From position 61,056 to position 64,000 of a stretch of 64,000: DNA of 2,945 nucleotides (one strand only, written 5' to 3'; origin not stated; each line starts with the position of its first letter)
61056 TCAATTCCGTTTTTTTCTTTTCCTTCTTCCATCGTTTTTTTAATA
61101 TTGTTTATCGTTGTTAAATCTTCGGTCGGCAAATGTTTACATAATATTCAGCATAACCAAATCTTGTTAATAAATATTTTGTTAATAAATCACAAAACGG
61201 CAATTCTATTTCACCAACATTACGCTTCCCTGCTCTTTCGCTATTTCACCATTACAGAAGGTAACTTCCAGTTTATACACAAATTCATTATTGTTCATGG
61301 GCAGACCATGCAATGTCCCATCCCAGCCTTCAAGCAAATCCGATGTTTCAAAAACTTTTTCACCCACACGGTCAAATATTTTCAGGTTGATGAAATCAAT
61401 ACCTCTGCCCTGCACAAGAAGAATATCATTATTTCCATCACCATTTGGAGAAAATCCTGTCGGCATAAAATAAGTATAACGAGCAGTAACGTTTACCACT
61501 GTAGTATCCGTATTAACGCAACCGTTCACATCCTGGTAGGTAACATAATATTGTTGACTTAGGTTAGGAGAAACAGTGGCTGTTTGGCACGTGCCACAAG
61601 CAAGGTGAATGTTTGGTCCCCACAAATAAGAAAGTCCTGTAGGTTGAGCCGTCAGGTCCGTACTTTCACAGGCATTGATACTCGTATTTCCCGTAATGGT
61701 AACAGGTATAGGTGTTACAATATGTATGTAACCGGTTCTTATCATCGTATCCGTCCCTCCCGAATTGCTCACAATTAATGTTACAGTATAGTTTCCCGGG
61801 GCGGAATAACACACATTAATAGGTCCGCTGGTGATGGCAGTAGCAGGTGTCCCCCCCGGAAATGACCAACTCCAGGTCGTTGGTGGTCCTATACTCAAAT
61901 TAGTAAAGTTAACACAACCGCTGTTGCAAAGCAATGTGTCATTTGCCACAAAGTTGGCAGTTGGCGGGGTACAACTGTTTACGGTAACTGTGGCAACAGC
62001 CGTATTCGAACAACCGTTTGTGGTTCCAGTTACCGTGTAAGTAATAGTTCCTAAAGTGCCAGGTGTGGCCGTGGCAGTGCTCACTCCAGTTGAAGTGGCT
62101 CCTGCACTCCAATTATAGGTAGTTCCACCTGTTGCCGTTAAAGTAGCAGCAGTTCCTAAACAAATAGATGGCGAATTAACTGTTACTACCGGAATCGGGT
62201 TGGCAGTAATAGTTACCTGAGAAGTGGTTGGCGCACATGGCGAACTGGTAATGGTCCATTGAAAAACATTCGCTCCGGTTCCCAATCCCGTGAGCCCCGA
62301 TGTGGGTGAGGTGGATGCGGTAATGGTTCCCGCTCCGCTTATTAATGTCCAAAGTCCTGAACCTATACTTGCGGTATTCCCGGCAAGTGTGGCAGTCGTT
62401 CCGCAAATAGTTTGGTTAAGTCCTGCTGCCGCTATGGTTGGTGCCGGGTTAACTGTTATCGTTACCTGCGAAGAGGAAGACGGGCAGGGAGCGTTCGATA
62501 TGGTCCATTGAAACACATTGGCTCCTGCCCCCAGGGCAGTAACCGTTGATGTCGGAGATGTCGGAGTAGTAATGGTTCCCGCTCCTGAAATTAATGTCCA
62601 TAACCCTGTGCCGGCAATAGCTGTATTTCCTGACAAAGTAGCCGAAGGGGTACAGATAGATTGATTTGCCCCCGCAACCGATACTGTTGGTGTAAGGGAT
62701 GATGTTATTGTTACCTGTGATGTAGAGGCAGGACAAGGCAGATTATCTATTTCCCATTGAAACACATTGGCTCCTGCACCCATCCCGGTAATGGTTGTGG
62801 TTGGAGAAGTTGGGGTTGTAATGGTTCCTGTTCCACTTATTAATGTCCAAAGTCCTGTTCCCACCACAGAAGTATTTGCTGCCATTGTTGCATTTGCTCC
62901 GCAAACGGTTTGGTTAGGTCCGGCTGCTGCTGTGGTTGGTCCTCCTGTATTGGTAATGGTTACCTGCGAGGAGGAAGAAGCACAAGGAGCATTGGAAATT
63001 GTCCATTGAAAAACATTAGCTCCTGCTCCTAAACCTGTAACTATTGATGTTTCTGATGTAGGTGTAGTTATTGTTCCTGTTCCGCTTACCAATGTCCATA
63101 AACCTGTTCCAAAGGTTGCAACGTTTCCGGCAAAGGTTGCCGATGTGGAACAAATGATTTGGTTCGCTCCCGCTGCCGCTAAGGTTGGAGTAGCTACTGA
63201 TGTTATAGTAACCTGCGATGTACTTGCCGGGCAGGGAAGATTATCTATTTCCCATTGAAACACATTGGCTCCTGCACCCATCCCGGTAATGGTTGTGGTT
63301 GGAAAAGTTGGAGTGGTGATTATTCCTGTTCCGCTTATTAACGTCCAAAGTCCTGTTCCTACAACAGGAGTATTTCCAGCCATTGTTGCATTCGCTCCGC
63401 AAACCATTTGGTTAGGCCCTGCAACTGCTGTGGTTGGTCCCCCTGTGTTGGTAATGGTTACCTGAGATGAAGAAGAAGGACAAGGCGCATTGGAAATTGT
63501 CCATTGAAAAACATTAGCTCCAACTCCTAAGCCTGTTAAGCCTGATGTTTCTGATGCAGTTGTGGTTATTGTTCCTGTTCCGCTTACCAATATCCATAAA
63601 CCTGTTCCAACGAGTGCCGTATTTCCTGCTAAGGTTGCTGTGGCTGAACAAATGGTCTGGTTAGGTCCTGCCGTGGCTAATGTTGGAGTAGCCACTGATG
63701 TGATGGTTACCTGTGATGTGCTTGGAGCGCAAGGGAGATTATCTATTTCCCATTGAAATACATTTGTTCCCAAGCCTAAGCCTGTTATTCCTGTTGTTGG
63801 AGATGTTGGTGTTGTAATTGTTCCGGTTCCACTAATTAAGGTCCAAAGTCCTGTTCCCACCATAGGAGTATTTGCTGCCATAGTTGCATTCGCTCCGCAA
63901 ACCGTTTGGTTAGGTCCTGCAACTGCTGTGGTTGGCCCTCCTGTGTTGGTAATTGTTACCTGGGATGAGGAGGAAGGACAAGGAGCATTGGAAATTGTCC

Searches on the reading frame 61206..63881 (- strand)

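Call 5: search_protein_families(library=pfam, proteins=[window:61206-63881:-])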
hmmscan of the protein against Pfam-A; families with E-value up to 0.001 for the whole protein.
window:61206-63881:- (891 aa): 5 families
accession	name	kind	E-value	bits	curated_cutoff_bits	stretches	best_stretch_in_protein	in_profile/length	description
PF22352.2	K319L-like_PKD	-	3e-23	82.1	27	2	403-477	1-84/84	K319L-like, PKD domain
PF13585.12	CHU_C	-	1.6e-11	44.6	27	1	806-889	3-86/86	CHU_C Type IX secretion signal domain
PF00801.26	PKD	-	8e-09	35.8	23.5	1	653-712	13-73/80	PKD domain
PF18911.6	PKD_4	-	1.6e-08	34.9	27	1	638-713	2-77/85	PKD domain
PF14913.11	DPCD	-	2e-05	24.5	27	0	371-395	93-117/189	DPCD protein family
